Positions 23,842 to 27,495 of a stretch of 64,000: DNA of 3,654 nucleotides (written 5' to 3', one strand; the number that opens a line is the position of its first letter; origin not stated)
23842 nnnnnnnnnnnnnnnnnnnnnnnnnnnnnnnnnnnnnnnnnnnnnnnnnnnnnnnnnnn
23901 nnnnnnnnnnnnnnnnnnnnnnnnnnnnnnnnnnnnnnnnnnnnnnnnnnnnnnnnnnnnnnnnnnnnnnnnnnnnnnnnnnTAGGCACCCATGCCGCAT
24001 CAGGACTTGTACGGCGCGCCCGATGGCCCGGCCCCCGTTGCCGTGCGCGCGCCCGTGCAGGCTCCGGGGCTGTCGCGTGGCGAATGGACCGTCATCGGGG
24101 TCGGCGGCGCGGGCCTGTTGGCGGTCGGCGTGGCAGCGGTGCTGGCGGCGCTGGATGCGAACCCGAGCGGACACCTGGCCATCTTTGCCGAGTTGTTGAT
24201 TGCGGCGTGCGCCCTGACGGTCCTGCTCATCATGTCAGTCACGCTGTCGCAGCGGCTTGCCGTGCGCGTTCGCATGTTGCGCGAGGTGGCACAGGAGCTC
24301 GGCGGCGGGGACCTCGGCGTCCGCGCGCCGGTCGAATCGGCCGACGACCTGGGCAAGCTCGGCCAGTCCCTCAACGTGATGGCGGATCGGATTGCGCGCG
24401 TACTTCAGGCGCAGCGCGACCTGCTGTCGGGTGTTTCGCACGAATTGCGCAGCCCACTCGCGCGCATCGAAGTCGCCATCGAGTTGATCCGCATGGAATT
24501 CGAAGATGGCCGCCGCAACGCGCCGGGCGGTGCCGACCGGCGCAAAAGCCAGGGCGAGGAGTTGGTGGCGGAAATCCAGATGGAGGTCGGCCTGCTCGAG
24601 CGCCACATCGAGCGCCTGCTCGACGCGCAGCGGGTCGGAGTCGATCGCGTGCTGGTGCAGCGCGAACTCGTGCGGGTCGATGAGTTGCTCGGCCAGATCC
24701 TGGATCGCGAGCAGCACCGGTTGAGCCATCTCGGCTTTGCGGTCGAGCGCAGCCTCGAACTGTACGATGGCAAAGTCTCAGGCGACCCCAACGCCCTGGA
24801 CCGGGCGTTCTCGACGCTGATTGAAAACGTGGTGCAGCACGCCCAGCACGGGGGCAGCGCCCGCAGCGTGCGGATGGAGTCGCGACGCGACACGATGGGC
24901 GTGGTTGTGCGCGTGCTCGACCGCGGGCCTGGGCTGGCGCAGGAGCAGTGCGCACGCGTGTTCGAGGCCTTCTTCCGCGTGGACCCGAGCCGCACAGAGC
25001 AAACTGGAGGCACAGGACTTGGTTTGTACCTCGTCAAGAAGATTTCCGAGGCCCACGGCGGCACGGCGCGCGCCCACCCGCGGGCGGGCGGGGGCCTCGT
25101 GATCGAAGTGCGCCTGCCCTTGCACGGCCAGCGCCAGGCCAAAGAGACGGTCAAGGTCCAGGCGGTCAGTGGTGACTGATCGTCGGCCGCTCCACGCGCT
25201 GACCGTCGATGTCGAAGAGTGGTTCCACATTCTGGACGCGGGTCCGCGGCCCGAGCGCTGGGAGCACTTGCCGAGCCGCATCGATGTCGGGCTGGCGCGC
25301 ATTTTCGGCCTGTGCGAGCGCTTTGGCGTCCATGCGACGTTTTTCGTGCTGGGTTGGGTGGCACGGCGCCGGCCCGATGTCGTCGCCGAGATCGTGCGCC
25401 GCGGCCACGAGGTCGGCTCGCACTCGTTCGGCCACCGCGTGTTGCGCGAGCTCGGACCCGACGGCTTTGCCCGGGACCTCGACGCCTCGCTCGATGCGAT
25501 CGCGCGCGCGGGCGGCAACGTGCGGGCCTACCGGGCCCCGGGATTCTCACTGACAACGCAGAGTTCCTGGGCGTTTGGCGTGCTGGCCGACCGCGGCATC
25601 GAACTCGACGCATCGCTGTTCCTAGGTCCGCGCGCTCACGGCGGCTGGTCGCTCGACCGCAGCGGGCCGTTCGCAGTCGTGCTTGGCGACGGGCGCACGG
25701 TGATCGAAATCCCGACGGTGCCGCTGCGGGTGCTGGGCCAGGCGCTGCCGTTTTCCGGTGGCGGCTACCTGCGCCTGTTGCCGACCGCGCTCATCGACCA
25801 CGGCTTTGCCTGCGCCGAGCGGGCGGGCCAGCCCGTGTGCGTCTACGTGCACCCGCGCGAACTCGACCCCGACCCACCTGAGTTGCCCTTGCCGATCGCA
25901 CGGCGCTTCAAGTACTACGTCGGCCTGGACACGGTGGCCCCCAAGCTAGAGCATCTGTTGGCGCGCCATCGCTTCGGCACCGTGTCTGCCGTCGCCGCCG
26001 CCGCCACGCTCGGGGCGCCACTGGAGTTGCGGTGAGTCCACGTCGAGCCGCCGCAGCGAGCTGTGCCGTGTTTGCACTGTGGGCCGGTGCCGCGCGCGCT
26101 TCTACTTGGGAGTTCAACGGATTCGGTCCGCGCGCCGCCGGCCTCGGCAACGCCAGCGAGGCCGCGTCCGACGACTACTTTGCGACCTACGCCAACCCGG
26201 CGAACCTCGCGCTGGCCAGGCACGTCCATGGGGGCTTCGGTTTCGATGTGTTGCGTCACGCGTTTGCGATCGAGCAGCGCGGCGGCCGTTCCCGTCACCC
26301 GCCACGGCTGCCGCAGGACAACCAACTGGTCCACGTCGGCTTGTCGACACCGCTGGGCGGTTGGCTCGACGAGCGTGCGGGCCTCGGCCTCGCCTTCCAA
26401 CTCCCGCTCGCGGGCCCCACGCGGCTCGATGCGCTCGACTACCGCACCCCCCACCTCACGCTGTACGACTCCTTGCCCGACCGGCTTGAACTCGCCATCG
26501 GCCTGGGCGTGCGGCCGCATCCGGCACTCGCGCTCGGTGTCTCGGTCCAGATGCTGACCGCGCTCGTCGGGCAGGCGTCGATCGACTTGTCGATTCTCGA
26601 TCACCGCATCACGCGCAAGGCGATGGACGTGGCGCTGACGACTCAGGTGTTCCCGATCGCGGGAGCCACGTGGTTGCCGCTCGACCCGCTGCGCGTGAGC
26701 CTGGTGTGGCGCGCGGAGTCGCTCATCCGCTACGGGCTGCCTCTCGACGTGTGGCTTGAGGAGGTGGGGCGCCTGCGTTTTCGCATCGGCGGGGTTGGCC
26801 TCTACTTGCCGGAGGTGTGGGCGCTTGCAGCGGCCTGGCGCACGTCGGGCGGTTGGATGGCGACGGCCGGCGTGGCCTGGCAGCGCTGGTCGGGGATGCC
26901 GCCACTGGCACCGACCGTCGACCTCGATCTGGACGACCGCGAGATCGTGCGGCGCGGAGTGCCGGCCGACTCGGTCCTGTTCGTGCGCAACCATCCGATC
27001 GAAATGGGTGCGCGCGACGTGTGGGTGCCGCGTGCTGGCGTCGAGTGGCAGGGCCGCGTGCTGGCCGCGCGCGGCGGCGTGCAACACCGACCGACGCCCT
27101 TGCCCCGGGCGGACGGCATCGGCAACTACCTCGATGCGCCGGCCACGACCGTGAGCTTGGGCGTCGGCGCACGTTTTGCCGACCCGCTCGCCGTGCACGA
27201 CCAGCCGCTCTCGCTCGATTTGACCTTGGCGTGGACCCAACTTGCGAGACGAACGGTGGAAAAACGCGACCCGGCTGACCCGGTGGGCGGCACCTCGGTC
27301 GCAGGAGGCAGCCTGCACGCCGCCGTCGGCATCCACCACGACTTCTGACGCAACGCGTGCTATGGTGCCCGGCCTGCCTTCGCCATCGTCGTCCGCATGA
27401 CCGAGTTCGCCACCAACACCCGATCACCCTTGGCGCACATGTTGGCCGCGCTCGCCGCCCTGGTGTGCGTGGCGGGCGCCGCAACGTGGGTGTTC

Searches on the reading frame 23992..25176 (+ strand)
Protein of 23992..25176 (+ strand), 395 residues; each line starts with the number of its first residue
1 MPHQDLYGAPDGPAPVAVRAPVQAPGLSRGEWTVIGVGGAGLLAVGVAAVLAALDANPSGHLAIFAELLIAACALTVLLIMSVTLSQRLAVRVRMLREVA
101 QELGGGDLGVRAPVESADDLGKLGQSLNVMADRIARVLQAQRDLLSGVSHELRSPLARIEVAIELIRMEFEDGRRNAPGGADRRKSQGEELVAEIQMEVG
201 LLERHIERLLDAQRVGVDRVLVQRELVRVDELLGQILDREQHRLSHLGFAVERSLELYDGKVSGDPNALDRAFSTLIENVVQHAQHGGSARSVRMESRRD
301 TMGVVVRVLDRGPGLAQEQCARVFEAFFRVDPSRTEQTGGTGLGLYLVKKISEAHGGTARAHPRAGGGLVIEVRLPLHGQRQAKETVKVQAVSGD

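Call 11: search_protein_families(library=pfam, proteins=[window:23992-25176:+], max_evalue=0.001)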
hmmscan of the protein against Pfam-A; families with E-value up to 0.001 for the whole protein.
window:23992-25176:+ (395 aa): 4 families
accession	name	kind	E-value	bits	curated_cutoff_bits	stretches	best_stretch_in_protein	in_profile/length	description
PF02518.31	HATPase_c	-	4.3e-23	82.3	26.4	1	264-378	1-110/111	Histidine kinase-, DNA gyrase B-, and HSP90-like ATPase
PF00672.30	HAMP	-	1.3e-10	41.8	25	1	85-134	2-51/53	HAMP domain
PF00512.31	HisKA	-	1.2e-08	35.3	26.9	1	140-214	1-62/66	His Kinase A (phospho-acceptor) domain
PF13581.12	HATPase_c_2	-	6.4e-08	33.1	27.4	1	277-355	40-112/127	Histidine kinase-like ATPase domain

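Call 66: search_protein_families(library=ncbifam, proteins=[window:23992-25176:+], max_evalue=0.00001)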
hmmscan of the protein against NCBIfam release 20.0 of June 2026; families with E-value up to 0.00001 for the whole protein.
window:23992-25176:+ (395 aa): 71 families (the best 25 are shown)
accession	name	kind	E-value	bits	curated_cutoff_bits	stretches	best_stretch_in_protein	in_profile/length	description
NF012163.2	BaeS_SmeS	equivalog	7.5e-45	153.7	500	1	66-376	165-457/457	sensor histidine kinase efflux regulator BaeS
NF007007.0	PRK09470.1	equivalog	8e-45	153.6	486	1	81-379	184-461/463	envelope stress sensor histidine kinase CpxA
NF007837.0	PRK10549.1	equivalog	4.3e-42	144.4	603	1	69-382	168-463/466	envelope stress sensor histidine kinase BaeS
NF040691.1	MtrAB_MtrB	equivalog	1.4e-40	139.8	450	1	66-382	188-497/507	MtrAB system histidine kinase MtrB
NF033092.0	HK_WalK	equivalog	2.8e-38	131.9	725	1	138-376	369-593/594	cell wall metabolism sensor histidine kinase WalK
NF007898.0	PRK10604.1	equivalog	3.9e-38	131.7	478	1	69-381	135-427/433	two-component system sensor histidine kinase RstB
NF045900.1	HisKinCpxALeg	equivalog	7.8e-37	127.1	800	1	74-376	161-450/451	two-component system sensor histidine kinase CpxA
NF008312.0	PRK11100.1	equivalog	4e-34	118.3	356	1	70-378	187-475/477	two-component system sensor histidine kinase CreC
NF046044.1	PnpS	equivalog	9.3e-33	113.8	400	1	135-376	164-390/390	two-component system histidine kinase PnpS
TIGR02966.1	phoR_proteo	equivalog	2.2e-32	112.4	334.2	1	133-369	106-327/333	phosphate regulon sensor histidine kinase PhoR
NF007004.0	PRK09467.1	equivalog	1.3e-31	109.9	415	2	223-378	293-437/440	two-component system sensor histidine kinase EnvZ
TIGR01386.1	cztS_silS_copS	subfamily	2.2e-30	106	292.55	1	66-367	163-448/457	heavy metal sensor histidine kinase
NF012226.0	AdeS_HK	equivalog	1.5e-28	100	500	1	69-363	64-340/353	two-component sensor histidine kinase AdeS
NF033091.0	HK_VanS_ACDEFG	equivalog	6.5e-25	87.8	400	1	139-376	72-293/293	vancomycin resistance histidine kinase VanS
NF008468.0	PRK11360.1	equivalog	1.3e-24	86.6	646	1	143-382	398-613/616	two-component system sensor histidine kinase AtoS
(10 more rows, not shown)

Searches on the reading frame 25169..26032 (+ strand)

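Call 11: search_protein_families(library=pfam, proteins=[window:25169-26032:+], max_evalue=0.001)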
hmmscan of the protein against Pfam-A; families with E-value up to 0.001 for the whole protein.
window:25169-26032:+ (288 aa): 2 families
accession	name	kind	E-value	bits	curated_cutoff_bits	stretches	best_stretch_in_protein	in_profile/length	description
PF11959.13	DUF3473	-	4.7e-28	98.2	29.6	1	155-275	8-128/130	Domain of unknown function (DUF3473)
PF01522.26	Polysacc_deac_1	-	9.3e-15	55.1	23.1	1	44-129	23-109/124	Polysaccharide deacetylase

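Call 66: search_protein_families(library=ncbifam, proteins=[window:25169-26032:+], max_evalue=0.00001)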
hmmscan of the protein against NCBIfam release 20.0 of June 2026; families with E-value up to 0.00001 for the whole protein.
window:25169-26032:+ (288 aa): 6 families
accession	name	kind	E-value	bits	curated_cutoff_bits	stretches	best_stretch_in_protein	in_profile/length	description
TIGR03006.1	pepcterm_polyde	equivalog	2.5e-63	213.8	276.2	1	10-276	2-271/272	XrtA system polysaccharide deacetylase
TIGR02764.1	spore_ybaN_pdaB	equivalog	1.3e-11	44.6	237.4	1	47-125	26-105/191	polysaccharide deacetylase family sporulation protein PdaB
TIGR04243.1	nodulat_NodB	equivalog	2.5e-10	40.2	240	1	45-124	20-101/197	chitooligosaccharide deacetylase NodB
NF045821.1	PgAcgDacpgdA1_Bac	equivalog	4.2e-09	35.7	400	1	44-111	105-172/282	peptidoglycan-N-acetylglucosamine deacetylase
TIGR02873.1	spore_ylxY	hypoth_equivalog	5e-07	29.2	391.5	1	42-120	100-178/268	probable sporulation protein, polysaccharide deacetylase family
NF045820.1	PgAcgDacpgdA_Strep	equivalog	7.4e-06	25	800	1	50-117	291-358/463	peptidoglycan-N-acetylglucosamine deacetylase PgdA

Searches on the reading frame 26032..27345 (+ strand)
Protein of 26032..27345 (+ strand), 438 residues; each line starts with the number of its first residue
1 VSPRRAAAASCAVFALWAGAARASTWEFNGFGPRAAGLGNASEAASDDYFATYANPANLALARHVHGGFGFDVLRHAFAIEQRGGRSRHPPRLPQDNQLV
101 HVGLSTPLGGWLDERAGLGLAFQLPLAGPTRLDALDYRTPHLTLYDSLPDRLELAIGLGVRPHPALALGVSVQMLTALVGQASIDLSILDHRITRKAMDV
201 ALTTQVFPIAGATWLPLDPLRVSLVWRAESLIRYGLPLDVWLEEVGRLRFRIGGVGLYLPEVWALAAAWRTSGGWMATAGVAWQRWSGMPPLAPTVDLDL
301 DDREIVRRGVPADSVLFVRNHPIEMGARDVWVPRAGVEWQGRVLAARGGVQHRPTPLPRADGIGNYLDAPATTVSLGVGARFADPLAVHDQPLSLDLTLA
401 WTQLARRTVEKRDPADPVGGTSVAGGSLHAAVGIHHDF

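Call 65: search_protein_families(library=pfam, proteins=[window:26032-27345:+], max_evalue=0.0001)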
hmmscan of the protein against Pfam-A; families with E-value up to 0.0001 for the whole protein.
window:26032-27345:+ (438 aa): 1 family
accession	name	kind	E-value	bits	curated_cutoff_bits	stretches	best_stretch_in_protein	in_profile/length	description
PF03349.22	Toluene_X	-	8.5e-05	21.6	29.7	0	21-383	8-370/421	Outer membrane protein transport protein (OMPP1/FadL/TodX)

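Call 66: search_protein_families(library=ncbifam, proteins=[window:26032-27345:+], max_evalue=0.00001)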
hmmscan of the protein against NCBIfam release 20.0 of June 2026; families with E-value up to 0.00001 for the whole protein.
window:26032-27345:+ (438 aa): 0 families
